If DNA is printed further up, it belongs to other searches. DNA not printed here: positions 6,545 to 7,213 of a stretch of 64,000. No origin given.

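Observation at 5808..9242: Translationally coupled DUF1015 / CinA-N / IF-1 / J-domain operon; IF-1 carries a ~55-aa Lys/Arg-rich N-terminal tail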

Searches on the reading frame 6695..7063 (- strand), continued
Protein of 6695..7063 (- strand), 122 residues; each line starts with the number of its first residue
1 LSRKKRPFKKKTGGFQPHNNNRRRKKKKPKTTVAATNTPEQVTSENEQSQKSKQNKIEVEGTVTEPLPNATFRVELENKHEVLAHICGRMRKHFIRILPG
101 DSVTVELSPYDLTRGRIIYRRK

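Call 28: find_encoding_contigs(protein=P0149, flank=7000, max_places=2)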
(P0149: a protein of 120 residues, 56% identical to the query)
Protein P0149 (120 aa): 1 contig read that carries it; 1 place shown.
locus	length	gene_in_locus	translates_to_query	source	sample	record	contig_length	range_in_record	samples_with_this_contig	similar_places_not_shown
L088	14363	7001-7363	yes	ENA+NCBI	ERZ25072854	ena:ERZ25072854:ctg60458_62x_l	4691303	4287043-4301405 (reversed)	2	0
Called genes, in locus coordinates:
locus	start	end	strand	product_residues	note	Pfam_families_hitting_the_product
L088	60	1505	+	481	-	PF02934:GatB_N, PF02637:GatB_Yqey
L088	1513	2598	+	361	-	PF21016:RlmN_N, PF04055:Radical_SAM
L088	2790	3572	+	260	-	PF01261:AP_endonuc_2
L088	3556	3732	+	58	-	-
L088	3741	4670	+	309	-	PF00291:PALP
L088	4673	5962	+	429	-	PF06245:DUF1015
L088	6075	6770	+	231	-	PF00994:MoCF_biosynth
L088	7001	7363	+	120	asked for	PF01176:eIF-1a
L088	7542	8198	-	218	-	PF13715:CarbopepD_reg_2 (faint), PF17210:SdrD_B (faint), PF13620:CarboxypepD_reg (weak)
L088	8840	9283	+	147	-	-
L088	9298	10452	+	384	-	-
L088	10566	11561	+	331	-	-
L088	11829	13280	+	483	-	PF02885:Glycos_trans_3N, PF00591:Glycos_transf_3 (weak)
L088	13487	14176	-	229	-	PF00733:Asn_synthase (weak), PF02568:ThiI (faint), PF06508:QueC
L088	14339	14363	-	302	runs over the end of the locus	PF04055:Radical_SAM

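Call 29: find_encoding_contigs(protein=P0238, flank=7000, max_places=2)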
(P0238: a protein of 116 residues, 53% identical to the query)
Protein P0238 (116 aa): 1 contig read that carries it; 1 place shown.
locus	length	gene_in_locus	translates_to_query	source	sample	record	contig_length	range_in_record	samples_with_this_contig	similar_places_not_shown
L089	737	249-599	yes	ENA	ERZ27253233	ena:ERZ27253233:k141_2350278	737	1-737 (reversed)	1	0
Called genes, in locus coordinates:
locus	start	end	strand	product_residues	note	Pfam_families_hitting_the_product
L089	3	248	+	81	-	?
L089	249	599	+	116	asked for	PF01176:eIF-1a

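Call 31: search_protein_families(library=ncbifam, proteins=[window:6695-7063:-], max_evalue=0.001)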
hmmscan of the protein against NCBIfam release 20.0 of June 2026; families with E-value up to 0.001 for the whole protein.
window:6695-7063:- (122 aa): 3 families
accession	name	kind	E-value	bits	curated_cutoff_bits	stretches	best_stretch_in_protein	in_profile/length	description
TIGR00008.1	infA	equivalog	3.4e-36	123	61.15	1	53-120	1-68/69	translation initiation factor IF-1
TIGR00523.1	eIF-1A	equivalog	7.3e-06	25.9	102.9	1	43-120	5-81/98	translation initiation factor eIF-1A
NF003084.0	PRK04012.1-3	subfamily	0.00053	19.8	91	1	41-120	6-85/104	translation initiation factor IF-1A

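Call 37: predict_structure(alignment_id=A1)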
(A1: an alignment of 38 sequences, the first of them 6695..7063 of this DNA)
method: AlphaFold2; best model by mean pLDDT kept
length: 122 residues; sequences in the alignment: 38
mean_pLDDT: 71.7   pTM: 0.49
mean pLDDT of the five models: 71.7, 69.0, 60.4, 54.5, 53.2
residues with pLDDT >= 90: 35; 70-90: 34; 50-70: 33; < 50: 20
segments of 3 or more residues with pLDDT < 50: 30-48
pLDDT, mean of each block of 10 residues (from residue 1): 65 57 52 38 42 74 91 89 90 87 90 87 61
secondary structure, 60 per line:
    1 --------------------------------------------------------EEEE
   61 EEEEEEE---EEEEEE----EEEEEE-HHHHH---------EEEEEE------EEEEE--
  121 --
elements in order: E57-67 E71-76 E81-86 H88-92 E102-107 E114-118

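Call 53: find_encoding_contigs(protein=P0191, flank=4000, max_places=2)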
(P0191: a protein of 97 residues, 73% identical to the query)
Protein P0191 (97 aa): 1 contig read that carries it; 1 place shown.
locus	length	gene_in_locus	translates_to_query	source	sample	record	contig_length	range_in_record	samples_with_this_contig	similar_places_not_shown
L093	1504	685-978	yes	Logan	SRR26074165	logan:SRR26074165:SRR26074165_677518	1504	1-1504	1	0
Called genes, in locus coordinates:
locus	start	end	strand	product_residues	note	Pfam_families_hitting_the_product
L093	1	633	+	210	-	?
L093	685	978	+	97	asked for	PF01176:eIF-1a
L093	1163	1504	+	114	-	?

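Call 59: search_solved_structures(query=window:6695-7063:-, max_evalue=0.001, show_alignments=2)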
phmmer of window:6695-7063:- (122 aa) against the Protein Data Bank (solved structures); distinct sequences matched with E-value up to 0.001: 12.
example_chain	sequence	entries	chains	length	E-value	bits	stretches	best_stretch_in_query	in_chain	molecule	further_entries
3i4o_A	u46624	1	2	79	1.1e-29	106.6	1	52-122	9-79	Translation initiation factor IF-1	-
2n8n_A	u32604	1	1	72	7.9e-29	103.7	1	52-122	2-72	Translation initiation factor IF-1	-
6c00_A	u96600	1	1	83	7e-27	97.5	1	51-122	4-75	Translation initiation factor IF-1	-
2n3s_A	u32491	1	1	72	2.5e-26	95.7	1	53-122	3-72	Translation initiation factor IF-1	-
9fco_I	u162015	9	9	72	3.4e-26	95.2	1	52-121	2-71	Translation initiation factor IF-1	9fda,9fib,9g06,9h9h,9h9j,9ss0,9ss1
1ah9_A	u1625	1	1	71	4.4e-26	94.9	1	53-121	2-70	INITIATION FACTOR 1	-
9dcn_A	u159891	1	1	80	4.9e-26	94.7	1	50-121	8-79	Translation initiation factor IF-1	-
2n78_A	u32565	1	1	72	3.4e-25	92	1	52-121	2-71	Translation initiation factor IF-1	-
5lmn_W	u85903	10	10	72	4.2e-25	91.7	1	53-121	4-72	Translation initiation factor IF-1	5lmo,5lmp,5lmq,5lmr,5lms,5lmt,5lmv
1hr0_W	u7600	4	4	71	4.6e-25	91.6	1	54-121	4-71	TRANSLATION INITIATION FACTOR | translation Initiation Factor 1 | Translation initiation factor IF-1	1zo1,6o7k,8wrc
4ql5_A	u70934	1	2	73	7.3e-25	91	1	52-122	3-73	Translation initiation factor IF-1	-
2nch_A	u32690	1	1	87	3e-16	63.2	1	50-121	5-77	Translation initiation factor IF-1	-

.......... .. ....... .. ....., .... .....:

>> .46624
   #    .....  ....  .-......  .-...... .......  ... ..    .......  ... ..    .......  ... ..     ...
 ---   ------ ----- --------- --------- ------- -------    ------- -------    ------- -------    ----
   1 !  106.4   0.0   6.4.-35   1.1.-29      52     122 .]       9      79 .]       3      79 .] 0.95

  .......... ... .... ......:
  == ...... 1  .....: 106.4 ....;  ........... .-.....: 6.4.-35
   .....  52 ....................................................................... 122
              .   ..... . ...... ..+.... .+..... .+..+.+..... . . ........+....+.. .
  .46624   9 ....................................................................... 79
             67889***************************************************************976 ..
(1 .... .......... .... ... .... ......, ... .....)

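Call 71: find_homologous_proteins(query=P0238, max_evalue=1e-10)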
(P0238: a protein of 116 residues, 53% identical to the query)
Query P0238 (116 aa): 8000 proteins with E <= 1e-10 among 8000 candidates; the best 120 are listed.
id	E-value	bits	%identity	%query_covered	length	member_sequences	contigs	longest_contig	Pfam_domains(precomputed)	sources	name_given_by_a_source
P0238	7.9e-70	250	100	100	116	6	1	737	PF01176.26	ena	-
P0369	6.4e-58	212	87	100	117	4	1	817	PF01176.26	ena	-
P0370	1.1e-50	189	75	100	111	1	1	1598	PF01176.26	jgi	jgi:translation initiation factor IF-1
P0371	3.1e-50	187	83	77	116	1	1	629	PF01176.26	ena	-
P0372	4.0e-50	187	80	100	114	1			PF01176.26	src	-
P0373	9.1e-50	186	94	58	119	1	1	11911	PF01176.26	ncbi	-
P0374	1.2e-49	185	76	100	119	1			PF01176.26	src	-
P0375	1.4e-49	185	80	99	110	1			PF01176.26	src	-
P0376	1.9e-49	185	79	100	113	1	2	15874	PF01176.26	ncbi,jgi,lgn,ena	-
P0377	2.7e-49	184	91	67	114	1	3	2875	PF01176.26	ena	-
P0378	2.8e-49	184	97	57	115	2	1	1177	PF01176.26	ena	-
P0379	2.9e-49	184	83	99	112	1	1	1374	PF01176.26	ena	-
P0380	3.5e-49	184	86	78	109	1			PF01176.26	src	-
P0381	5.8e-49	183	74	100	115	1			PF01176.26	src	-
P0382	1.6e-48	182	74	100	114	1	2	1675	PF01176.26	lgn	-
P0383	1.8e-48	182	77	99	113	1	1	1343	PF01176.26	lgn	-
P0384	2.0e-48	181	75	100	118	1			PF01176.26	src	-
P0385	1.1e-47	179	87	72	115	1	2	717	PF01176.26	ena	-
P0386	1.1e-47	179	78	100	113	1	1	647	PF01176.26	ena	-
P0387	1.1e-47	179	73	100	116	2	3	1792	PF01176.26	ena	-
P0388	1.3e-47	179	74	100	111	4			PF01176.26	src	-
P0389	1.5e-47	179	96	65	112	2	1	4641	PF01176.26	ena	-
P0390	1.6e-47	179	91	58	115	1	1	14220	PF01176.26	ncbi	-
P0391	4.6e-47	177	88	66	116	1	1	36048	PF01176.26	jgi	-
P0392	4.7e-47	177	77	100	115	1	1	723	PF01176.26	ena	-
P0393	6.3e-47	177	92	67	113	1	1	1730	PF01176.26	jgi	jgi:translation initiation factor IF-1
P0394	7.0e-47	176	86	74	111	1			PF01176.26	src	-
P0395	7.5e-47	176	74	100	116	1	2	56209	PF01176.26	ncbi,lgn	-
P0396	8.8e-47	176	90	67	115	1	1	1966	PF01176.26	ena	-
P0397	9.2e-47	176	86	69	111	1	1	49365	PF01176.26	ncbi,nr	ncbi:MAG: translation initiation factor IF-1 [Chthonomonadales bacterium]|nr:translation initiation 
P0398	9.9e-47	176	88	64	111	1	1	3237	PF01176.26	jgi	jgi:translation initiation factor IF-1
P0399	2.7e-46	175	93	64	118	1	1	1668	PF01176.26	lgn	-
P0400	2.9e-46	174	73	100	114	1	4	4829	PF01176.26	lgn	-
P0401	3.8e-46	174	73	100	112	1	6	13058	PF01176.26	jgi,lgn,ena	jgi:translation initiation factor IF-1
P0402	4.3e-46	174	74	100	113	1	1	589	PF01176.26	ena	-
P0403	7.1e-46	173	93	64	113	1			PF01176.26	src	-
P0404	2.5e-45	171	71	100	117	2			PF01176.26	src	-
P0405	9.0e-45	170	82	77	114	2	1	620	PF01176.26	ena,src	-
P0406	1.3e-44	169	73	100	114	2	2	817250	PF01176.26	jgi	jgi:translation initiation factor IF-1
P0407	2.2e-44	168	81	77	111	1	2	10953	PF01176.26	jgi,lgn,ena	-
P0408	2.3e-44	168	82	78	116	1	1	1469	PF01176.26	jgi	jgi:translation initiation factor IF-1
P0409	3.9e-44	168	91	64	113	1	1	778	PF01176.26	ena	-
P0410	9.7e-44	166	88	63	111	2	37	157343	PF01176.26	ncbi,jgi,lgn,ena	jgi:translation initiation factor IF-1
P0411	4.0e-43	164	72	100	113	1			PF01176.26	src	-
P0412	4.4e-43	164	85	64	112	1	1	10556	PF01176.26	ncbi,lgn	-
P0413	5.4e-43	164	81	69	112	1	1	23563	PF01176.26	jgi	jgi:translation initiation factor IF-1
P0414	6.6e-43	164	84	70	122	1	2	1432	PF01176.26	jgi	-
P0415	1.1e-42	163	72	100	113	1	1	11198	PF01176.26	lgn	-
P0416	1.4e-42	163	88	64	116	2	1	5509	PF01176.26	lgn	-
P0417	1.6e-42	162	83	71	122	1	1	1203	PF01176.26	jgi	-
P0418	1.8e-42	162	71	83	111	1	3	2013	PF01176.26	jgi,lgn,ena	-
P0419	2.5e-42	162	72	100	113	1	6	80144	PF01176.26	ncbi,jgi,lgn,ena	jgi:translation initiation factor IF-1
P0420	4.1e-42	161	83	70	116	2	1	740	PF01176.26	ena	-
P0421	5.7e-42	161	69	100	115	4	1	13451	PF01176.26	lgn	-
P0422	6.4e-42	160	89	64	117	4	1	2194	PF01176.26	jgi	jgi:translation initiation factor IF-1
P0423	7.0e-42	160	85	70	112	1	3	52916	PF01176.26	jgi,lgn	jgi:translation initiation factor IF-1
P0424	9.3e-42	160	87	65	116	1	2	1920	PF01176.26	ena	-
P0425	1.1e-41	160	72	100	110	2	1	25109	PF01176.26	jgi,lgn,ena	-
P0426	1.2e-41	160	83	69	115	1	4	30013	PF01176.26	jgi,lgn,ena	jgi:translation initiation factor IF-1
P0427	1.2e-41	160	69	100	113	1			PF01176.26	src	-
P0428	1.3e-41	159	83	70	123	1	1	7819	PF01176.26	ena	-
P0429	1.5e-41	159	77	72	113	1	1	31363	PF01176.26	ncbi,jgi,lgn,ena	jgi:translation initiation factor IF-1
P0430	1.8e-41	159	82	72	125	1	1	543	PF01176.26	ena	-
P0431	1.9e-41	159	87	65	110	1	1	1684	PF01176.26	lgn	-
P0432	2.5e-41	159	84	70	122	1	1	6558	PF01176.26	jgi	jgi:translation initiation factor IF-1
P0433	3.2e-41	158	69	100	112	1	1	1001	PF01176.26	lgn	-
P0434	3.8e-41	158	76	85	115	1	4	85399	PF01176.26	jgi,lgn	jgi:translation initiation factor IF-1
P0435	3.9e-41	158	81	70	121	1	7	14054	PF01176.26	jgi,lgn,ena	-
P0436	4.4e-41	158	85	64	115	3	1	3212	PF01176.26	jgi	jgi:translation initiation factor IF-1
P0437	5.6e-41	157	82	67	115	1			PF01176.26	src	-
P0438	6.7e-41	157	80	78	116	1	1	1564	PF01176.26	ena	-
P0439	7.9e-41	157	70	100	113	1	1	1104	PF01176.26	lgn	-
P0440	9.0e-41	157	82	72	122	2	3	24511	PF01176.26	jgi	jgi:translation initiation factor IF-1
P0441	9.3e-41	157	85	68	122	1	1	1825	PF01176.26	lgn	-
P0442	1.1e-40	156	83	71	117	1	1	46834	PF01176.26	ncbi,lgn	-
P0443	1.1e-40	156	80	70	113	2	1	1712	PF01176.26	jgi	-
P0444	1.2e-40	156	78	71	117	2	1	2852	PF01176.26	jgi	jgi:translation initiation factor IF-1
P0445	1.3e-40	156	83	67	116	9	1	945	PF01176.26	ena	-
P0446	1.3e-40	156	86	67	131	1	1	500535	PF01176.26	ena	-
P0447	1.6e-40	156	81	72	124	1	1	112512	PF01176.26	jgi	jgi:translation initiation factor IF-1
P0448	1.9e-40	156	79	70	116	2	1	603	PF01176.26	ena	-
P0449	2.7e-40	155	80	70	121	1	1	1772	PF01176.26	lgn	-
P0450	2.9e-40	155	80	71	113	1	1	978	PF01176.26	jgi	-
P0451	4.8e-40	154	61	100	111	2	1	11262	PF01176.26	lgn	-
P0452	5.0e-40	154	79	67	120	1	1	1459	PF01176.26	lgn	-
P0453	5.2e-40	154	77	70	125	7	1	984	PF01176.26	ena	-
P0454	7.1e-40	154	77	76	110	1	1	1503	PF01176.26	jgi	jgi:translation initiation factor IF-1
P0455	7.2e-40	154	82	64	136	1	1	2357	PF01176.26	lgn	-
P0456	8.3e-40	154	82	64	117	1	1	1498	PF01176.26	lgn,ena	-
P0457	1.0e-39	153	64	100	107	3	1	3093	PF01176.26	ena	-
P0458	1.0e-39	153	80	70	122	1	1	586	PF01176.26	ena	-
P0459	1.1e-39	153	79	69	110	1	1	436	PF01176.26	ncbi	-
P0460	1.1e-39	153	79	76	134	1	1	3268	PF01176.26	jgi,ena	jgi:translation initiation factor IF-1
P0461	1.1e-39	153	85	64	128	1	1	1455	PF01176.26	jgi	jgi:translation initiation factor IF-1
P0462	1.3e-39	153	81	70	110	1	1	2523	PF01176.26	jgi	-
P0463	1.6e-39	153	78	77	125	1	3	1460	PF01176.26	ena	-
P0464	1.7e-39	153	67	100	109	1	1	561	PF01176.26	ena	-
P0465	2.0e-39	152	67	100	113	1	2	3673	PF01176.26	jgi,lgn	-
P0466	2.2e-39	152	79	72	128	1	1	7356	PF01176.26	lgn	-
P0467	2.3e-39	152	85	70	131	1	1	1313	PF01176.26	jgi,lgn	-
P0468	2.9e-39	152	81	65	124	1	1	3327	PF01176.26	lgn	-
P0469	2.9e-39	152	83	65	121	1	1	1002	PF01176.26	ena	-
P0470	3.6e-39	152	89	62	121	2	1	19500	PF01176.26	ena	-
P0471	4.7e-39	151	82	66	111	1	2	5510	PF01176.26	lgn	-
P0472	6.7e-39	151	76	77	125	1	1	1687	PF01176.26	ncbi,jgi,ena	jgi:translation initiation factor IF-1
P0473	7.7e-39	151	84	69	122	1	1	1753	PF01176.26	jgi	-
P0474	8.8e-39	150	83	70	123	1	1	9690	PF01176.26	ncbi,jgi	jgi:translation initiation factor IF-1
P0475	1.3e-38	150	64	100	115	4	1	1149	PF01176.26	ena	-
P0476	1.3e-38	150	81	68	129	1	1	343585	PF01176.26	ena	-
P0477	1.5e-38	150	83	71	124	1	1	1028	PF01176.26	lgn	-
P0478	1.6e-38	150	81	68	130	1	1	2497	PF01176.26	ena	-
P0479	1.6e-38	149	83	70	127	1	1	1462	PF01176.26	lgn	-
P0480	1.7e-38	149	75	69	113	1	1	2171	PF01176.26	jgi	jgi:translation initiation factor IF-1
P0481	2.0e-38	149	82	64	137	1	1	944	PF01176.26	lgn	-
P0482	2.3e-38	149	87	60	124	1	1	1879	PF01176.26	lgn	-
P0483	2.7e-38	149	66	100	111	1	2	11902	PF01176.26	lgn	-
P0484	2.9e-38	149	85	64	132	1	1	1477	PF01176.26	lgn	-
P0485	4.0e-38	148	78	77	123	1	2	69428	PF01176.26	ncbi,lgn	ncbi:MAG: hypothetical protein OHK0029_32470 [Armatimonadaceae bacterium]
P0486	4.0e-38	148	84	65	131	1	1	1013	PF01176.26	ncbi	-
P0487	4.2e-38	148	81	68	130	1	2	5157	PF01176.26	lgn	-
